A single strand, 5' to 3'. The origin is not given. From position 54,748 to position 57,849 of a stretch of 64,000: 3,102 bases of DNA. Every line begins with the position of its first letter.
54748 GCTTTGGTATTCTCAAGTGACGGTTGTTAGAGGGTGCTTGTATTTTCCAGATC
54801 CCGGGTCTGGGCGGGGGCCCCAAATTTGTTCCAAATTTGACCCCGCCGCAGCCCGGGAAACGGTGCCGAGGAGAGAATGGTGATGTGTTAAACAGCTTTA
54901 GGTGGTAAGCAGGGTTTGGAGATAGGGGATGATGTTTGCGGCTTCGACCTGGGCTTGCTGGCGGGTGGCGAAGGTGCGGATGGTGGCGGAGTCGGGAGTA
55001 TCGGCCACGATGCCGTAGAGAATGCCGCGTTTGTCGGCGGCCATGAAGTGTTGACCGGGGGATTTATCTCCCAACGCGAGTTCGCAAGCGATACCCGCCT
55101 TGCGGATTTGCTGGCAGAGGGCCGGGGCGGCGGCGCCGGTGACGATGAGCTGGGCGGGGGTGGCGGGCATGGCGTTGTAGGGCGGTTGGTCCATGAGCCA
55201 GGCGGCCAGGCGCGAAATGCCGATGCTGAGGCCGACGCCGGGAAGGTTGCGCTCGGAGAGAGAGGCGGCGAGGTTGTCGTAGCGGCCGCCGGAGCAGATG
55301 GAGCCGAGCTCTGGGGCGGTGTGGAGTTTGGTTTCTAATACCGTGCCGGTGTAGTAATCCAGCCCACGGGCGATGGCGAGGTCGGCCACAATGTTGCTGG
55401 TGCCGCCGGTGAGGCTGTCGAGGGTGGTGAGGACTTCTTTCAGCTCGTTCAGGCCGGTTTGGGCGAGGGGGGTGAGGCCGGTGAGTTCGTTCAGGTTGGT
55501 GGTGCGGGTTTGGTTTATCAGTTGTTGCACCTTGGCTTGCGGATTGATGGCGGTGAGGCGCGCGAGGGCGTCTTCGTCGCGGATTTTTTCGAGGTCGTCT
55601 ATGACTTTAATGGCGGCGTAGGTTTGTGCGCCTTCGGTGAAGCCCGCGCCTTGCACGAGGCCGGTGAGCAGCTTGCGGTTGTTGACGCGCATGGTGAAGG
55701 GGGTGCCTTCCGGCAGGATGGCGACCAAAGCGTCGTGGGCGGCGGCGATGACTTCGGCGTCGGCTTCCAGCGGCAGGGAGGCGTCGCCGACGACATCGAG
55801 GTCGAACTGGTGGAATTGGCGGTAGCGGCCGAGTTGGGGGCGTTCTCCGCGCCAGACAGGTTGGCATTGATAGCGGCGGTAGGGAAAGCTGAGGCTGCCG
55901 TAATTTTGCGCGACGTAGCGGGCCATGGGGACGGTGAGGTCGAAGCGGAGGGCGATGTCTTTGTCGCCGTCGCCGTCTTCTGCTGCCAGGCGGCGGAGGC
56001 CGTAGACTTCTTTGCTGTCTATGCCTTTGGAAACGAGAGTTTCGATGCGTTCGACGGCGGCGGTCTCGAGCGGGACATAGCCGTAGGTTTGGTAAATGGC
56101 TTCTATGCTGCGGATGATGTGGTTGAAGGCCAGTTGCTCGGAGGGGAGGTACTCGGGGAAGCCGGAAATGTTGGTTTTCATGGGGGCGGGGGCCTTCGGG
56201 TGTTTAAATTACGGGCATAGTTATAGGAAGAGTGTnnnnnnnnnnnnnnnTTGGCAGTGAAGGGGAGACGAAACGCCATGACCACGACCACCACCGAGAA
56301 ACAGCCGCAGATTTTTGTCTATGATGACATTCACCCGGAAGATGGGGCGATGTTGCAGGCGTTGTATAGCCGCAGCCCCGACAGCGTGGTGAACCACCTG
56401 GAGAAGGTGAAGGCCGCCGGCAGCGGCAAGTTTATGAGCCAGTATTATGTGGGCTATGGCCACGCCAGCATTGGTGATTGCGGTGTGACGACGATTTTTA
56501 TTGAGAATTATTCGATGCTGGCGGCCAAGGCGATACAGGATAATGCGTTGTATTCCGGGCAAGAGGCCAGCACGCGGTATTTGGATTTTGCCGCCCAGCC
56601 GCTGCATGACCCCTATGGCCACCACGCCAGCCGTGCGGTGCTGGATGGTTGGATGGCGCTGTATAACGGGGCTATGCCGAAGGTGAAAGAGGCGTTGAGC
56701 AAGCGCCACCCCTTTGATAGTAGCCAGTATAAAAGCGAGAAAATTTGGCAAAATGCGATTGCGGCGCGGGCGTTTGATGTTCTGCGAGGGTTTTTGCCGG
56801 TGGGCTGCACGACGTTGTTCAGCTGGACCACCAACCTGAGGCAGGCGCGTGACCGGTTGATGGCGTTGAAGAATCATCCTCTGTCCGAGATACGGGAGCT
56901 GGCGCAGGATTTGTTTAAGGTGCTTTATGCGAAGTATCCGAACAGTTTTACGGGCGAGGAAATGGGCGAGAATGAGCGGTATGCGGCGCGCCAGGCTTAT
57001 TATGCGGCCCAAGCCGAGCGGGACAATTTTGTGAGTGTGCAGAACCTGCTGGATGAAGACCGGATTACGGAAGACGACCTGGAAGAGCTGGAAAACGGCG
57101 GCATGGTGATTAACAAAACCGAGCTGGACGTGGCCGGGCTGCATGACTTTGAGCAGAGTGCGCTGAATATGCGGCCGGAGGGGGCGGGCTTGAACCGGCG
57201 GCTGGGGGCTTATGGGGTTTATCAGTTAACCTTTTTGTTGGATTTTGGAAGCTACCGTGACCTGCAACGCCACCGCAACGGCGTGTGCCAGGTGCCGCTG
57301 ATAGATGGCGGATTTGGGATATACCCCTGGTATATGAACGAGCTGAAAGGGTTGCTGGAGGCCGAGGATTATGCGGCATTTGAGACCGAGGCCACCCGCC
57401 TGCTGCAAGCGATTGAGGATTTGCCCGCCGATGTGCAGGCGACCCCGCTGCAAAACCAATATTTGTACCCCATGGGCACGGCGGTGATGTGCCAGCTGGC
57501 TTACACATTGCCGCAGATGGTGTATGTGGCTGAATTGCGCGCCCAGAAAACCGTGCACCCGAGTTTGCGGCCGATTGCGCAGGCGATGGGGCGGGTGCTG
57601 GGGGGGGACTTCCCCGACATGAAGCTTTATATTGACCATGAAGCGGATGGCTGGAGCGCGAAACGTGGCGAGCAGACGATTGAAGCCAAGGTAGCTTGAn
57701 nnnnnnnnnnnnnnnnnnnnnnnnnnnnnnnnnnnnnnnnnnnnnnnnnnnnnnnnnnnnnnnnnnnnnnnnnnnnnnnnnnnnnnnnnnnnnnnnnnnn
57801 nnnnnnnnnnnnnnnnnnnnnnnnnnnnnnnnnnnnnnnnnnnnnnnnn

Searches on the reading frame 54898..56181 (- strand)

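Call 43: search_protein_families(library=pfam, proteins=[window:54898-56181:-], max_evalue=0.01)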
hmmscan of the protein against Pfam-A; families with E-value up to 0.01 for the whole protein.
window:54898-56181:- (427 aa): 3 families
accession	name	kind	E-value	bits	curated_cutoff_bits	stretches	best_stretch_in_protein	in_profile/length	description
PF13393.11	tRNA-synt_His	-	4.4e-33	115.3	25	1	7-325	1-308/308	Histidyl-tRNA synthetase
PF03129.25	HGTP_anticodon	-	1.6e-07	31.8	21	1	352-423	18-93/94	Anticodon binding domain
PF00587.30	tRNA-synt_2b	-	0.00036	21.1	29.3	1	96-159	32-98/179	tRNA synthetase class II core domain (G, H, P, S and T)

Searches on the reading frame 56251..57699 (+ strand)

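Call 43: search_protein_families(library=pfam, proteins=[window:56251-57699:+], max_evalue=0.01)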
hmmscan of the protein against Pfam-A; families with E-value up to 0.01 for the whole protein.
window:56251-57699:+ (482 aa): 1 family
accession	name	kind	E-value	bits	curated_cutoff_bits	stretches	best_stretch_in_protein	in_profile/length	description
PF02511.20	Thy1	-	5.1e-15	56.2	24.8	1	49-231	30-191/191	Thymidylate synthase complementing protein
